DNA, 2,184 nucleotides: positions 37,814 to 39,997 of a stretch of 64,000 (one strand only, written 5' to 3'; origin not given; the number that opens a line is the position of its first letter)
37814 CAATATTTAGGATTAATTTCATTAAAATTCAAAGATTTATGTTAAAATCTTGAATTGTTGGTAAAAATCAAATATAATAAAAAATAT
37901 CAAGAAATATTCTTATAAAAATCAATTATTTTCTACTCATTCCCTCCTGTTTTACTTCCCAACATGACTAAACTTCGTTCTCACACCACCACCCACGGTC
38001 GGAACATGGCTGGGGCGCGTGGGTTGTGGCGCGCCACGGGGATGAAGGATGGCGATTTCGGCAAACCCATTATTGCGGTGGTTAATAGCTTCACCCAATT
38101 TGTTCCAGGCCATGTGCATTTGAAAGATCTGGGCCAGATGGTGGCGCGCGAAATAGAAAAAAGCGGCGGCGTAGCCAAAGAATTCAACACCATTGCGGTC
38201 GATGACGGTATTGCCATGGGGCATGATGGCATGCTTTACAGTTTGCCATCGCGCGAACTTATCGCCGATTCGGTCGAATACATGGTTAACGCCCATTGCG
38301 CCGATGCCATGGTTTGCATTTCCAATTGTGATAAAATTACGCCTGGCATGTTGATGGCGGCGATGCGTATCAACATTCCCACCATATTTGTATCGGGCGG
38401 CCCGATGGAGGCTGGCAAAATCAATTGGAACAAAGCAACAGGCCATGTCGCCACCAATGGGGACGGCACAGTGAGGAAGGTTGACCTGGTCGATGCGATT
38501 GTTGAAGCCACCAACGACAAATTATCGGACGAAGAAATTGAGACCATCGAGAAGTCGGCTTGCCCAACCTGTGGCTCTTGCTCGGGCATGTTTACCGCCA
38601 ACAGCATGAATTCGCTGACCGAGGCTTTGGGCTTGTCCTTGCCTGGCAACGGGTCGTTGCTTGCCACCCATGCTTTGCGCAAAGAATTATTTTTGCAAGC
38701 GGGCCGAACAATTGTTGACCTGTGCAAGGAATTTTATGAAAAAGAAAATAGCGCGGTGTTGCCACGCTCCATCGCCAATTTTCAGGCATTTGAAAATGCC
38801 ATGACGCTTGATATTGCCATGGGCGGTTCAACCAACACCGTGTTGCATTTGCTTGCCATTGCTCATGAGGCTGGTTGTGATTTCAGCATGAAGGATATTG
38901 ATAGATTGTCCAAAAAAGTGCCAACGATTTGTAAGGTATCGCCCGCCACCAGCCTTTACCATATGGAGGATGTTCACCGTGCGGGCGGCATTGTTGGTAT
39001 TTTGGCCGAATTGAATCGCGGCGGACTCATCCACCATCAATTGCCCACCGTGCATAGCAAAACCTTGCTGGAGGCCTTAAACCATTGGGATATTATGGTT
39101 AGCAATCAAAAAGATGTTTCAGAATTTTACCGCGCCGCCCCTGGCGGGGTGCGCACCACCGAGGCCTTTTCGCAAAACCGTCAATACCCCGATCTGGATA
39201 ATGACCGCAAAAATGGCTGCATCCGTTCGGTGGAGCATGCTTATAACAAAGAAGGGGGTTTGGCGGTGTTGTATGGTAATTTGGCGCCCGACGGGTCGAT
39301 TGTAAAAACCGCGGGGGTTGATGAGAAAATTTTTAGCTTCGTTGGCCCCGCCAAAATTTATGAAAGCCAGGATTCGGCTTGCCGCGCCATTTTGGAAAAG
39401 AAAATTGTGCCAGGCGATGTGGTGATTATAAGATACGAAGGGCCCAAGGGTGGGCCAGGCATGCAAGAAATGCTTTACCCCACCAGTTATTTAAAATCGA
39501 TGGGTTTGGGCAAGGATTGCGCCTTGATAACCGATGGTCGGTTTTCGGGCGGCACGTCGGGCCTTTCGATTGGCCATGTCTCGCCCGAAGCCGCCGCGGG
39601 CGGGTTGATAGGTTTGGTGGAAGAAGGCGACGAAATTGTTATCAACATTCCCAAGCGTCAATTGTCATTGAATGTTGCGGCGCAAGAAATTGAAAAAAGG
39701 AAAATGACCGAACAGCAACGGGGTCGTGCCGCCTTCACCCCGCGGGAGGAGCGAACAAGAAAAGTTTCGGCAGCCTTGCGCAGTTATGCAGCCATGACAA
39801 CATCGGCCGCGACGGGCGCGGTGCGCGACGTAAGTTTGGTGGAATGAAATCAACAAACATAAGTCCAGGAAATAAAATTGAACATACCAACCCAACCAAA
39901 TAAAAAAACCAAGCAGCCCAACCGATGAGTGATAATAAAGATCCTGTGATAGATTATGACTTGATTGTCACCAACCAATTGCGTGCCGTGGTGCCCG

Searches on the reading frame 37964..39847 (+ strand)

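Call 73: search_protein_families(library=pfam, proteins=[window:37964-39847:+], max_evalue=0.00001)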
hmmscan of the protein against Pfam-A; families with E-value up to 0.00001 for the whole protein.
window:37964-39847:+ (627 aa): 2 families
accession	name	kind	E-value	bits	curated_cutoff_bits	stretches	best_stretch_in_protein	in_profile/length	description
PF00920.27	ILVD_EDD_N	-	1.3e-129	432.4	27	1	34-370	1-315/316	Dihydroxy-acid/6-phosphogluconate dehydratase N-terminal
PF24877.1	ILV_EDD_C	-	5.9e-73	244.8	27.7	1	419-619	2-191/191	Dihydroxy-acid/6-phosphogluconate dehydratase C-terminal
